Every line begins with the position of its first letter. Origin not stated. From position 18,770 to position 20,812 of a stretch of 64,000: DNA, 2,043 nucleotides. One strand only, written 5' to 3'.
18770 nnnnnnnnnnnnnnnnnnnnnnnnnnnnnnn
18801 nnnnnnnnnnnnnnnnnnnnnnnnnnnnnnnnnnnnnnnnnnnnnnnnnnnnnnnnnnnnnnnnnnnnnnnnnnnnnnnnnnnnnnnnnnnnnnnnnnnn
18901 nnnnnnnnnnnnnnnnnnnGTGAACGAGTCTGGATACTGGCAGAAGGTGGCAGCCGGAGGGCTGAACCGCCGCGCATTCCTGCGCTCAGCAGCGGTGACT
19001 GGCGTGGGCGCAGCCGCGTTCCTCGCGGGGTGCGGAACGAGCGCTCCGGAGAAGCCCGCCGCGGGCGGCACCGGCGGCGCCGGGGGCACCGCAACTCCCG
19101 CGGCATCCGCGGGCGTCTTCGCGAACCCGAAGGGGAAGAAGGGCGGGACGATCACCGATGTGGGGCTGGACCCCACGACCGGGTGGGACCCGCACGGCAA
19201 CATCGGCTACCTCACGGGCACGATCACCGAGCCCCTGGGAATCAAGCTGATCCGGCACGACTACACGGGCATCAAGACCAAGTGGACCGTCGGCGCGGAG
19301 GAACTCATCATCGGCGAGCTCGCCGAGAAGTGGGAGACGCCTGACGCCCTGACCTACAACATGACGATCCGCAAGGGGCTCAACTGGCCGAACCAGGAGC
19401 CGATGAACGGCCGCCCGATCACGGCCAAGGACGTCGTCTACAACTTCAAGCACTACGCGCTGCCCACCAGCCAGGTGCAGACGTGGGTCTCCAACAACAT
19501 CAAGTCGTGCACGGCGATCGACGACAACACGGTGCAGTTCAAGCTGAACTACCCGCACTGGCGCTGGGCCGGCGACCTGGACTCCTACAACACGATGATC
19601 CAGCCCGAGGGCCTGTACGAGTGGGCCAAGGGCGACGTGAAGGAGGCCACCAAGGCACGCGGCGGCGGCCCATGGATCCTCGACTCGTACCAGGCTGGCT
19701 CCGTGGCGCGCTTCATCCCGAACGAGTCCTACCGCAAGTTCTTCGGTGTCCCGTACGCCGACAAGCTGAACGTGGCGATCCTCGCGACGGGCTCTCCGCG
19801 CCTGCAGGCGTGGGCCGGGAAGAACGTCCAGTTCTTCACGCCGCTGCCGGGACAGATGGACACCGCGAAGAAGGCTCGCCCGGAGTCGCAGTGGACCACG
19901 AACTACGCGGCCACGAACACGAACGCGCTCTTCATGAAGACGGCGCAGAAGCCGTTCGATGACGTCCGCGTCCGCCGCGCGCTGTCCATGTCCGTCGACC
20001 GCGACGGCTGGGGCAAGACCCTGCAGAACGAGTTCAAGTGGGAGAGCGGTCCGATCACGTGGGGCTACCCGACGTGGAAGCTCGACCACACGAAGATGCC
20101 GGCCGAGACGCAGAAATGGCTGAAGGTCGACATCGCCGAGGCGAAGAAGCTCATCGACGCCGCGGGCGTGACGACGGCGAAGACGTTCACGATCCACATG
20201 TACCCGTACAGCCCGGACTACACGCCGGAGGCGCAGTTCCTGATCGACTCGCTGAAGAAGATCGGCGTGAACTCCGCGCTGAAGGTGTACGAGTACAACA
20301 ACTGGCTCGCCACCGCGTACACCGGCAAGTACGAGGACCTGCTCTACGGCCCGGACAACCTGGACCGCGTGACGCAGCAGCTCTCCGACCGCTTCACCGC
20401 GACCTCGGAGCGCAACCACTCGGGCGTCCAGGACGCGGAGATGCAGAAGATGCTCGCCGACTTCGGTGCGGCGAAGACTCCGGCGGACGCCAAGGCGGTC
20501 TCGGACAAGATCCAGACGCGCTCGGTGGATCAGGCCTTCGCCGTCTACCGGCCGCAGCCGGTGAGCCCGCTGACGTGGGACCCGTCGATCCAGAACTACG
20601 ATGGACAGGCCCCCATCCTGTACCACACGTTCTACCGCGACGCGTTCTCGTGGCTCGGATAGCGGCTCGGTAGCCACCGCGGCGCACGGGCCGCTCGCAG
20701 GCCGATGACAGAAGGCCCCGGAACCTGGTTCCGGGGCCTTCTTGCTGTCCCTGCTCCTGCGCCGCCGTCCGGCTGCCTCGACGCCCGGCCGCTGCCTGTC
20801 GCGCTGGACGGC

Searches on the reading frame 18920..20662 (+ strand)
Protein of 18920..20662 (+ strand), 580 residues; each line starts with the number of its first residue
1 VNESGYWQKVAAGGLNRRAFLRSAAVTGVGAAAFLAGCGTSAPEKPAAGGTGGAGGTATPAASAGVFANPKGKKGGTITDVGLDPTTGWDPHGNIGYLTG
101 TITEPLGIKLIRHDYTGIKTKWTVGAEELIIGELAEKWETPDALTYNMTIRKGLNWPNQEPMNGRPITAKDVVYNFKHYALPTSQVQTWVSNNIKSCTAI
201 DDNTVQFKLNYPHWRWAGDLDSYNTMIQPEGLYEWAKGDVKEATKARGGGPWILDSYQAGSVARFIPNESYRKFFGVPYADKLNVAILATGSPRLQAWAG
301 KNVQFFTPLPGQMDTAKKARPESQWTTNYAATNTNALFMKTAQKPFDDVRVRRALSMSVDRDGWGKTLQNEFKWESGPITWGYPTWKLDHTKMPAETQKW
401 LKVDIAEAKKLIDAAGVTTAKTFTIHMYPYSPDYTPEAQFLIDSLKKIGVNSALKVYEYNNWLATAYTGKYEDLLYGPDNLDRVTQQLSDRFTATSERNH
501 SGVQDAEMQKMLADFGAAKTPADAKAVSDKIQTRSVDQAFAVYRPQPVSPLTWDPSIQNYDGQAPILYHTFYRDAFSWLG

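Call 10: search_protein_families(library=pfam, proteins=[window:18920-20662:+])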
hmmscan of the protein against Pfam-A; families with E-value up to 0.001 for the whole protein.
window:18920-20662:+ (580 aa): 1 family
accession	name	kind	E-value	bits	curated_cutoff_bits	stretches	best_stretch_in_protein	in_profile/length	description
PF00496.27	SBP_bac_5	-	1.3e-50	173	32.4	1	131-472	3-340/368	Bacterial extracellular solute-binding proteins, family 5 Middle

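Call 14: find_encoding_contigs(protein=window:18920-20662:+, flank=10000, max_places=6)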
Protein window:18920-20662:+ (580 aa): no gene with exactly this product is on record in the collection.

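Call 16: find_homologous_proteins(query=window:18920-20662:+, max_evalue=1e-20)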
Query window:18920-20662:+ (580 aa): 53 proteins with E <= 1e-20 among 8000 candidates.
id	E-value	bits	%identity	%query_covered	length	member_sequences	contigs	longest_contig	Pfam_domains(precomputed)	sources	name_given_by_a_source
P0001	0.0e+0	1357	100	100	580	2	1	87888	PF00496.28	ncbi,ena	ncbi:MAG: ABC transporter substrate-binding protein [Dehalococcoidia bacterium]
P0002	0.0e+0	1064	77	100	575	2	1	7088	PF00496.28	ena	-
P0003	0.0e+0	1016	74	100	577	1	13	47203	PF00496.28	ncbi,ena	-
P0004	7.2e-275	932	70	100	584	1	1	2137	PF00496.28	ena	-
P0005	7.3e-264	895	66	100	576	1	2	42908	PF00496.28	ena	-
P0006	1.5e-260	884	66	100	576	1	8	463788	PF00496.28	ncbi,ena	-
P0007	4.5e-256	869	65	100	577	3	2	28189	PF00496.28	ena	-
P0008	1.5e-249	848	63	100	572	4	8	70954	PF00496.28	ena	-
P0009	5.6e-246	836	63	99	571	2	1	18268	PF00496.28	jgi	-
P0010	9.2e-245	832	65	98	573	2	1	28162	PF00496.28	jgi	-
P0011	2.6e-236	804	61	96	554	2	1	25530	PF00496.28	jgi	-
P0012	3.9e-236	804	60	100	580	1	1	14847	PF00496.28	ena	-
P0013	4.8e-235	800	62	100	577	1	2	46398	PF00496.28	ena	-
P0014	1.0e-233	796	61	100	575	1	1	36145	PF00496.28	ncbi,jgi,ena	ncbi:MAG: ABC transporter substrate-binding protein [Dehalococcoidia bacterium]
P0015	3.0e-226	771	59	100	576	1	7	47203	PF00496.28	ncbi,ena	-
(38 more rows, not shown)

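Call 17: find_encoding_contigs(protein=P0001, flank=3000, max_places=4)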
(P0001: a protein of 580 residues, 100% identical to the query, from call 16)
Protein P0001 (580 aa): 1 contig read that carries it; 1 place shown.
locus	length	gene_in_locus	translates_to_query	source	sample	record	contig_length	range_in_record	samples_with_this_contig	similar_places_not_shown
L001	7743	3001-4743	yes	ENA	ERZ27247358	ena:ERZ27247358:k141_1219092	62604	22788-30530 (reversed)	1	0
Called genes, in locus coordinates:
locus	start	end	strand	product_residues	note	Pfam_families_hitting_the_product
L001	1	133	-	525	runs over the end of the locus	PF13493:DUF4118, PF00512:HisKA, PF13581:HATPase_c_2, PF02518:HATPase_c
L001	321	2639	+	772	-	PF08447:PAS_3, PF13188:PAS_8 (faint), PF00989:PAS (weak), PF08448:PAS_4 (weak), PF13426:PAS_9 (weak), PF00512:HisKA, PF02518:HATPase_c, PF00072:Response_reg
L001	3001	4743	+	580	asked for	PF00496:SBP_bac_5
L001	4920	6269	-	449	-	PF09587:PGA_cap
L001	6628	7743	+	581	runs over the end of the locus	PF00496:SBP_bac_5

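Call 18: find_encoding_contigs(protein=P0003, flank=5000, max_places=6)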
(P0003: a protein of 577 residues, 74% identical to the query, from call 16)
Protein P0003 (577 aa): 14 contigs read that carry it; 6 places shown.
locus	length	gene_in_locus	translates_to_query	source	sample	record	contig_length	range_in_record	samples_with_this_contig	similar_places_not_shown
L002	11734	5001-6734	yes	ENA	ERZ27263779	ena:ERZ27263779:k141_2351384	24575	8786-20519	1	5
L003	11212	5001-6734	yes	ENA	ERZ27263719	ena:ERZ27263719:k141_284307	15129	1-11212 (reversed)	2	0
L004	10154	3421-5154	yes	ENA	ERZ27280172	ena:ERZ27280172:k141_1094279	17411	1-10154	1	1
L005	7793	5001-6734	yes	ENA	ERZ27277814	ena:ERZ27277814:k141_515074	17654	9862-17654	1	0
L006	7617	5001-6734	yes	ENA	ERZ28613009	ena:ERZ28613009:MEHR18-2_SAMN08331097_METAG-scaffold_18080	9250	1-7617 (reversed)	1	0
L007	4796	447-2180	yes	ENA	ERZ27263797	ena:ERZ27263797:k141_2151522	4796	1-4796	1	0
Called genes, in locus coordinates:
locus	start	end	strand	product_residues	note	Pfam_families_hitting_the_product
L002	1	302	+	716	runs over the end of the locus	PF13549:ATP-grasp_5, PF13380:CoA_binding_2, PF13607:Succ_CoA_lig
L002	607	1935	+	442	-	PF07690:MFS_1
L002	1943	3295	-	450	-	PF05977:MFS_3, PF07690:MFS_1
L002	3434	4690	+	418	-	PF05977:MFS_3, PF07690:MFS_1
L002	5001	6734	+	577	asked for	PF00496:SBP_bac_5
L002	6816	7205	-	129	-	PF00190:Cupin_1 (weak), PF07883:Cupin_2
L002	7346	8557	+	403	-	PF02771:Acyl-CoA_dh_N, PF02770:Acyl-CoA_dh_M, PF00441:Acyl-CoA_dh_1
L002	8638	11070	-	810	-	PF02515:CoA_transf_3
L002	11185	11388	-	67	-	-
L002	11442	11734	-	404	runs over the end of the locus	PF07690:MFS_1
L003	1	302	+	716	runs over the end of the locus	PF13549:ATP-grasp_5, PF13380:CoA_binding_2, PF13607:Succ_CoA_lig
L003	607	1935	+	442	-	PF07690:MFS_1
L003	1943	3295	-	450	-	PF05977:MFS_3, PF07690:MFS_1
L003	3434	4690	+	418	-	PF05977:MFS_3, PF07690:MFS_1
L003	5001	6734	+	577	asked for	PF00496:SBP_bac_5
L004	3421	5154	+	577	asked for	PF00496:SBP_bac_5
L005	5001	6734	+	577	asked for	PF00496:SBP_bac_5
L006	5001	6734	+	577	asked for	PF00496:SBP_bac_5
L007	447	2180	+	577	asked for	PF00496:SBP_bac_5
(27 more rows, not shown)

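Call 19: find_encoding_contigs(protein=P0002, flank=5000, max_places=4)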
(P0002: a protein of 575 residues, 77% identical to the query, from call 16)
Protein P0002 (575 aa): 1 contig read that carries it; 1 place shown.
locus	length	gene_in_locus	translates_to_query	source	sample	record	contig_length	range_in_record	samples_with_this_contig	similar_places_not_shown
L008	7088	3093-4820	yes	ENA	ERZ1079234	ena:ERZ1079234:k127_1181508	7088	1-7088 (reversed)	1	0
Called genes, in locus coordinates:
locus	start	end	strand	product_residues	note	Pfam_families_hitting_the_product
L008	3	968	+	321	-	?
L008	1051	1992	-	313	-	PF00248:Aldo_ket_red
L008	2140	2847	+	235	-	PF03737:RraA-like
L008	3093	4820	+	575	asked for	PF00496:SBP_bac_5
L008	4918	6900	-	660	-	PF00664:ABC_membrane, PF00005:ABC_tran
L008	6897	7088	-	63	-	?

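Call 23: find_related_loci(query=A1, collection=genome_contigs, flank=3000)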
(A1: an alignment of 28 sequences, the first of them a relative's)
Query A1 (580 aa) in genome_contigs; peptide patterns used: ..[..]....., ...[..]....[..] (x = any residue, [..] = any of these).
157 stretches matched a pattern; 118 encode a relative of the query (tblastn E <= 1e-3); the best 80 are kept; 80 distinct loci.
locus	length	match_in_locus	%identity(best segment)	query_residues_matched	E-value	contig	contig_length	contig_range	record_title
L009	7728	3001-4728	74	1-579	0e+0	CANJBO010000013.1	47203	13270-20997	MAG: Chloroflexi bacterium isolate RH-23may17-1238 genome assembly, contig: RH-23may17-C5255, whole genome shotgun seque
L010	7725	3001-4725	66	1-579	0e+0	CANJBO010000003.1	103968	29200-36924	MAG: Chloroflexi bacterium isolate RH-23may17-1238 genome assembly, contig: RH-23may17-C1336, whole genome shotgun seque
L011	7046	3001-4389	68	116-579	0e+0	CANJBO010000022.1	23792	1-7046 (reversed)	MAG: Chloroflexi bacterium isolate RH-23may17-1238 genome assembly, contig: RH-23may17-C15367, whole genome shotgun sequ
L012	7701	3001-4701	54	1-580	0e+0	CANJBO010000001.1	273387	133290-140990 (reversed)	MAG: Chloroflexi bacterium isolate RH-23may17-1238 genome assembly, contig: RH-23may17-C147, whole genome shotgun sequen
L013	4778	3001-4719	56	3-579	0e+0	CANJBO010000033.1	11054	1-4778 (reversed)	MAG: Chloroflexi bacterium isolate RH-23may17-1238 genome assembly, contig: RH-23may17-C47112, whole genome shotgun sequ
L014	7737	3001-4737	55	1-579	0e+0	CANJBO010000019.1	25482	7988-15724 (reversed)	MAG: Chloroflexi bacterium isolate RH-23may17-1238 genome assembly, contig: RH-23may17-C13843, whole genome shotgun sequ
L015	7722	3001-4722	59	1-578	0e+0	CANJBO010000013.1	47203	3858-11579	MAG: Chloroflexi bacterium isolate RH-23may17-1238 genome assembly, contig: RH-23may17-C5255, whole genome shotgun seque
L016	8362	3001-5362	28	128-563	8e-35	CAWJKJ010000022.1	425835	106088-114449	MAG: uncultured Alphaproteobacteria bacterium isolate MFD05747.bin.3.156 genome assembly, contig: contig_8289, whole gen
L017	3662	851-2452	26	21-563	8e-35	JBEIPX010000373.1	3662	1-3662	MAG: Bradyrhizobiaceae bacterium isolate Sample-106-S6-bin-82 Sample_106_S6-bin_82-k141_1027299, whole genome shotgun se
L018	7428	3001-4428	27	99-563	7e-34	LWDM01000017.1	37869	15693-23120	MAG: Proteobacteria bacterium SG_bin9 15797, whole genome shotgun sequence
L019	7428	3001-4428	28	99-563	1e-33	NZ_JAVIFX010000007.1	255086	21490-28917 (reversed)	Bradyrhizobium sp. LHD-71 LHD.71_ctg015, whole genome shotgun sequence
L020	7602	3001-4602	26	21-563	2e-33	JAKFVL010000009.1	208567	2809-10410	MAG: Hyphomicrobiales bacterium isolate D3_Bin_17 D3_0000021, whole genome shotgun sequence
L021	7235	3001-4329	28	128-563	4e-33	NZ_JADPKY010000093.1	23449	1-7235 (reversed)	Bradyrhizobium sp. 132 05LoS3_4_74, whole genome shotgun sequence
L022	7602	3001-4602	28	26-563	2e-36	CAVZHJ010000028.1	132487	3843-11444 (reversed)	MAG: uncultured Alphaproteobacteria bacterium isolate MFD04651.bin.2.128 genome assembly, contig: contig_59525, whole ge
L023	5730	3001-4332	27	127-563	6e-33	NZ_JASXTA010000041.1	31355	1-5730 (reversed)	Bradyrhizobium cosmicum strain RH_3a_1 NODE_41_length_31355_cov_97.396189, whole genome shotgun sequence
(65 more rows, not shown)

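Call 28: find_related_loci(query=A1, collection=metagenome_contigs, flank=4000)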
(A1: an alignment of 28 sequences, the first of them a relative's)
Query A1 (580 aa) in metagenome_contigs; peptide patterns used: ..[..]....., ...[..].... (x = any residue, [..] = any of these).
243 stretches matched a pattern; 132 encode a relative of the query (tblastn E <= 1e-3); the best 80 are kept; 80 distinct loci.
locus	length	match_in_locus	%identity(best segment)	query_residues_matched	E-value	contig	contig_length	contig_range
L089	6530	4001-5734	63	1-578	0e+0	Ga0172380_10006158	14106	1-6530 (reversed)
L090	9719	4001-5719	61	1-578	0e+0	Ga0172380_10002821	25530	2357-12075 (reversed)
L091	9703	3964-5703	64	1-578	0e+0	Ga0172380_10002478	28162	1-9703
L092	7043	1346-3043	63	4-578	0e+0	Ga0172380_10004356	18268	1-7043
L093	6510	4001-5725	61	1-580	0e+0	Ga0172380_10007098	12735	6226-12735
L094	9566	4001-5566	61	60-578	0e+0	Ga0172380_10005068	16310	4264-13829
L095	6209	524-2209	55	14-578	0e+0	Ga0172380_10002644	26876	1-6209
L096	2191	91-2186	53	2-579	0e+0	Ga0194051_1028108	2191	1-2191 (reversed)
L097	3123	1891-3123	55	1-410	1e-128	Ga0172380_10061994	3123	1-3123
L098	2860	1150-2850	38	15-578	2e-113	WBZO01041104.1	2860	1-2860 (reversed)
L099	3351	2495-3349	57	15-305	2e-92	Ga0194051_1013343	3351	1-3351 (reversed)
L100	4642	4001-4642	63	1-222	1e-76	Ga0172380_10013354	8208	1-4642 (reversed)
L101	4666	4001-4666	56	1-225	2e-63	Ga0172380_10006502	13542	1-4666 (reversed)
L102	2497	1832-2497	56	1-225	3e-57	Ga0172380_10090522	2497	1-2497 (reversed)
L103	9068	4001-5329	28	128-563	9e-36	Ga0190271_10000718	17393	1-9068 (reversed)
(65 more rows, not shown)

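Call 36: find_encoding_contigs(protein=P0005, flank=4000, max_places=3)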
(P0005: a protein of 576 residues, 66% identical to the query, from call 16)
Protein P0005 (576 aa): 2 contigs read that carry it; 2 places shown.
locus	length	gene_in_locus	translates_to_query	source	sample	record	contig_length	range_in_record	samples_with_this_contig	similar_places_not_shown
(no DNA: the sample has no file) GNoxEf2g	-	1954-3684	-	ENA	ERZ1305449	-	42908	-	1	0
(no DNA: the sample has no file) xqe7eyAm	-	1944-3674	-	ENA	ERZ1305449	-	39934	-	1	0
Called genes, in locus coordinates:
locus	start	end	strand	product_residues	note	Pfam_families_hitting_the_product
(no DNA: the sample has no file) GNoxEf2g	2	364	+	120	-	?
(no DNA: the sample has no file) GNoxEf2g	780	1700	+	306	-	PF01557:FAA_hydrolase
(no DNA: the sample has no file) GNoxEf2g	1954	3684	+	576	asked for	PF00496:SBP_bac_5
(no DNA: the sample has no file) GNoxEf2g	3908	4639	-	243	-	PF03328:HpcH_HpaI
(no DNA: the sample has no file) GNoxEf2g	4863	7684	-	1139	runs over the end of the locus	PF00289:Biotin_carb_N, PF02786:CPSase_L_D2, PF02785:Biotin_carb_C, PF00682:HMGL-like, PF02436:PYC_OADA, PF25917:BSH_RND (faint), PF00364:Biotin_lipoyl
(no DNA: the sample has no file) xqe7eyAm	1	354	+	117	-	?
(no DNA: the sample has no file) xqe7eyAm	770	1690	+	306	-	PF01557:FAA_hydrolase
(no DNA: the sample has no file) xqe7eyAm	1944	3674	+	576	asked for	PF00496:SBP_bac_5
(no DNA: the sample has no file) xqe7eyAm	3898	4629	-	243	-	PF03328:HpcH_HpaI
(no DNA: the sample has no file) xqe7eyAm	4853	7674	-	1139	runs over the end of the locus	PF00289:Biotin_carb_N, PF02786:CPSase_L_D2, PF02785:Biotin_carb_C, PF00682:HMGL-like, PF02436:PYC_OADA, PF25917:BSH_RND (faint), PF00364:Biotin_lipoyl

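Call 37: find_encoding_contigs(protein=P0007, flank=4000, max_places=3)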
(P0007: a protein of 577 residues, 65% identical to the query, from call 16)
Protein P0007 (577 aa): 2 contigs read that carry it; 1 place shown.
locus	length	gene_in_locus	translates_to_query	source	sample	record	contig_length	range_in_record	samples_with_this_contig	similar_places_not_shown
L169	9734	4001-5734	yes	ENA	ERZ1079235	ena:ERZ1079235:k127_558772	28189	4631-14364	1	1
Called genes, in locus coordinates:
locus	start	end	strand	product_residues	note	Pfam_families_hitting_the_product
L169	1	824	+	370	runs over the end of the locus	PF02463:SMC_N (faint), PF00005:ABC_tran, PF13401:AAA_22 (faint), PF08352:oligo_HPY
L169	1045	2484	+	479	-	PF00083:Sugar_tr, PF05977:MFS_3 (weak), PF07690:MFS_1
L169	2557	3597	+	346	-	PF07291:MauE, PF00578:AhpC-TSA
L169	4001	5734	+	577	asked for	PF00496:SBP_bac_5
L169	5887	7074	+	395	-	PF02515:CoA_transf_3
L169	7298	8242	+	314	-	PF19300:BPD_transp_1_N, PF00528:BPD_transp_1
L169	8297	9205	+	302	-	PF12911:OppC_N, PF00528:BPD_transp_1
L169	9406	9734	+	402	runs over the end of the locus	PF02515:CoA_transf_3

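Call 38: find_encoding_contigs(protein=P0008, flank=4000, max_places=3)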
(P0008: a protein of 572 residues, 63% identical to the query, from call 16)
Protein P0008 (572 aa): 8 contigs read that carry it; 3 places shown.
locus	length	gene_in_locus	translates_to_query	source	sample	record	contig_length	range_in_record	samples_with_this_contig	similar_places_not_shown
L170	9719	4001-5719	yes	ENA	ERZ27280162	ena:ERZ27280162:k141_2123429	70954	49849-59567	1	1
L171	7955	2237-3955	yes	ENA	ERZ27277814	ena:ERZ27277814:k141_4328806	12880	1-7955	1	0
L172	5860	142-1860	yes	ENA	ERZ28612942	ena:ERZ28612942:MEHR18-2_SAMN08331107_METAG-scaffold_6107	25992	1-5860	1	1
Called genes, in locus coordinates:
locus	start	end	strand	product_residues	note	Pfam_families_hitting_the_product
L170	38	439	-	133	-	PF15902:Sortilin-Vps10 (weak)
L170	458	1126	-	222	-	PF15902:Sortilin-Vps10 (faint)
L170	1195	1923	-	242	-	PF01925:TauE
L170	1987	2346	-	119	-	-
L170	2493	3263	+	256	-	PF03328:HpcH_HpaI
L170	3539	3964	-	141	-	-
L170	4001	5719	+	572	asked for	PF00496:SBP_bac_5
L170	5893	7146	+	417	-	PF07690:MFS_1, PF12832:MFS_1_like (weak), PF00083:Sugar_tr (faint), PF07690:MFS_1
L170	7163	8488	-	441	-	PF05977:MFS_3, PF07690:MFS_1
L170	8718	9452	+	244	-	PF00561:Abhydrolase_1, PF12697:Abhydrolase_6, PF12146:Hydrolase_4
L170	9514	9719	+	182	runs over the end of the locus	PF10755:DUF2585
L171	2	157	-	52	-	?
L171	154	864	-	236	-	PF12840:HTH_20 (weak)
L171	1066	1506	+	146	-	PF01575:MaoC_dehydratas, PF13452:FAS1_DH_region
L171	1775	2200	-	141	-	-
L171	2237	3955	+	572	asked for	PF00496:SBP_bac_5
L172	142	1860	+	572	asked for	PF00496:SBP_bac_5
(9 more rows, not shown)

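Call 39: find_encoding_contigs(protein=P0014, flank=4000, max_places=3)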
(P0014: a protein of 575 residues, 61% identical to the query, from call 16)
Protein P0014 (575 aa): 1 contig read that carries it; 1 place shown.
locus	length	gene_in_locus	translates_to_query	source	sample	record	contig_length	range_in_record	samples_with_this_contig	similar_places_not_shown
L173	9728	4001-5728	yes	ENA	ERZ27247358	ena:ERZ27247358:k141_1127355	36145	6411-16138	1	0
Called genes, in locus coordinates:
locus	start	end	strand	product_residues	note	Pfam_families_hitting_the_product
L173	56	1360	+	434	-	PF07690:MFS_1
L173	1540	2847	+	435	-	PF05977:MFS_3, PF07690:MFS_1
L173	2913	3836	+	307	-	PF00903:Glyoxalase (faint)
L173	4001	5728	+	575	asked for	PF00496:SBP_bac_5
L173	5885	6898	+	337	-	PF00389:2-Hacid_dh, PF02826:2-Hacid_dh_C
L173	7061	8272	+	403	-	PF02515:CoA_transf_3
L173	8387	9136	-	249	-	PF03328:HpcH_HpaI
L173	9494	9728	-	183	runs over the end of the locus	-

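Call 72: find_encoding_contigs(protein=P0006, flank=8000, max_places=2)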
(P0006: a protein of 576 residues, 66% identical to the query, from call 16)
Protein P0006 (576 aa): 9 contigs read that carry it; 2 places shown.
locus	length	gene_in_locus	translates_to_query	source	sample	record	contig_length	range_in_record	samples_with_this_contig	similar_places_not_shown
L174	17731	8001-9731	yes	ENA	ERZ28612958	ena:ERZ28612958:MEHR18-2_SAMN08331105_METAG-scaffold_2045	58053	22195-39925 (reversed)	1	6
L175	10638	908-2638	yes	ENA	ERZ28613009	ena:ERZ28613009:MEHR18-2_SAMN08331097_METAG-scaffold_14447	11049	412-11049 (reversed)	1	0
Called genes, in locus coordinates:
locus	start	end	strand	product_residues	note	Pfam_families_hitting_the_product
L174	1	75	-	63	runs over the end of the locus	-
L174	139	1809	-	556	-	PF00496:SBP_bac_5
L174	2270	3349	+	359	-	PF00005:ABC_tran, PF02463:SMC_N (weak), PF13304:AAA_21 (weak), PF08352:oligo_HPY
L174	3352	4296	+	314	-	PF19300:BPD_transp_1_N (weak), PF00528:BPD_transp_1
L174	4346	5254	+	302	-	PF12911:OppC_N, PF00528:BPD_transp_1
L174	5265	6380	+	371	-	PF00005:ABC_tran, PF02463:SMC_N (faint), PF13401:AAA_22 (faint), PF08352:oligo_HPY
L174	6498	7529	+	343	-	PF07291:MauE, PF00578:AhpC-TSA, PF13098:Thioredoxin_2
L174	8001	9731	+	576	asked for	PF00496:SBP_bac_5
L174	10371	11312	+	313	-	PF19300:BPD_transp_1_N, PF00528:BPD_transp_1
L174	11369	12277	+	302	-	PF12911:OppC_N, PF00528:BPD_transp_1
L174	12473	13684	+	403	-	PF02515:CoA_transf_3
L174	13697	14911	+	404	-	PF02515:CoA_transf_3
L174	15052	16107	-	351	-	PF04909:Amidohydro_2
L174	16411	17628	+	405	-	PF02515:CoA_transf_3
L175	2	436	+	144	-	?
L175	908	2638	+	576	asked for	PF00496:SBP_bac_5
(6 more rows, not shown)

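Call 73: find_encoding_contigs(protein=P0010, flank=8000, max_places=2)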
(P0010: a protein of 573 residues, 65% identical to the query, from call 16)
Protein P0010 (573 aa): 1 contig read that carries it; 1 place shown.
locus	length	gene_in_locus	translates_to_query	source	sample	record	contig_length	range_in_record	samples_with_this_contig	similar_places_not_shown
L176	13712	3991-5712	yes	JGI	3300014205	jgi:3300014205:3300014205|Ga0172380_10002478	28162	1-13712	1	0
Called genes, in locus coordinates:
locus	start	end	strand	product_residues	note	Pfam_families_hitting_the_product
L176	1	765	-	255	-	?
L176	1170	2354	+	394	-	PF01266:DAO (weak), PF01494:FAD_binding_3, PF07992:Pyr_redox_2 (faint), PF13450:NAD_binding_8 (weak), PF22578:GGR_cat (weak)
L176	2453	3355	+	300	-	PF08240:ADH_N (weak), PF00107:ADH_zinc_N, PF13602:ADH_zinc_N_2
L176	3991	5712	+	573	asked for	PF00496:SBP_bac_5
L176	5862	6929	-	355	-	PF00296:Bac_luciferase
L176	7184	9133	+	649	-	PF20091:Abhydrolase_10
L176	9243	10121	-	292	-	PF01436:NHL (weak)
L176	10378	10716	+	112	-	PF01022:HTH_5, PF12840:HTH_20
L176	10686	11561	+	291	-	PF13489:Methyltransf_23, PF06325:PrmA (weak), PF01135:PCMT, PF01209:Ubie_methyltran, PF13847:Methyltransf_31, PF08241:Methyltransf_11, PF08242:Methyltransf_12, PF13649:Methyltransf_25, +2 more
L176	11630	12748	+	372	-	PF01758:SBF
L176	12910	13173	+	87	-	PF01381:HTH_3, PF12844:HTH_19, PF13443:HTH_26, PF13560:HTH_31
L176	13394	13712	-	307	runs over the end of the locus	PF12911:OppC_N, PF00528:BPD_transp_1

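Call 85: search_protein_families(library=ncbifam, proteins=[window:18920-20662:+], max_evalue=0.00001)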
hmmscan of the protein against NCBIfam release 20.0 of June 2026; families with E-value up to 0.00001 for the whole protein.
window:18920-20662:+ (580 aa): 10 families
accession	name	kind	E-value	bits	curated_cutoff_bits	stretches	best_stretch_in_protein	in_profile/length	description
NF043070.1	DppA_dipep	equivalog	2e-21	76.2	1005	1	122-478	67-433/535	dipeptide ABC transporter periplasmic-binding protein DppA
TIGR02294.1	nickel_nikA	equivalog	3.5e-15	55.5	393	1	130-423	48-333/501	nickel ABC transporter substrate-binding protein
NF011684.0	PRK15104.1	equivalog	8.9e-14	51.1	947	1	340-474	304-438/543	oligopeptide ABC transporter substrate-binding protein OppA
TIGR04028.1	SBP_KPN_01854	hypoth_equivalog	1.2e-13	50.4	468.5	1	135-419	49-333/509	TIGR04028 family ABC transporter substrate-binding protein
NF011689.0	PRK15109.1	equivalog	7.8e-13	47.9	560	1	130-361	79-324/547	ABC transporter substrate-binding protein SapA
NF045468.1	Opp5A_nikA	equivalog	1.4e-12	46.8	600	1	130-464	57-376/488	nickel ABC transporter substrate-binding protein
NF047575.1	opine_bind_CntA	exception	3.4e-11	42.4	800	1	130-472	77-427/535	staphylopine-dependent metal ABC transporter substrate-binding lipoprotein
NF045467.1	Opp4A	equivalog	2.3e-09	36.1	650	1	130-462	78-441/556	oligopeptide ABC transporter substrate-binding protein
NF011942.0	PRK15413.1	equivalog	3.2e-09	36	594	1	134-420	75-346/512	glutathione ABC transporter substrate-binding protein GsiB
NF007287.0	PRK09755.1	equivalog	3.9e-07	29.3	1098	0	338-473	295-429/535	ABC transporter substrate-binding protein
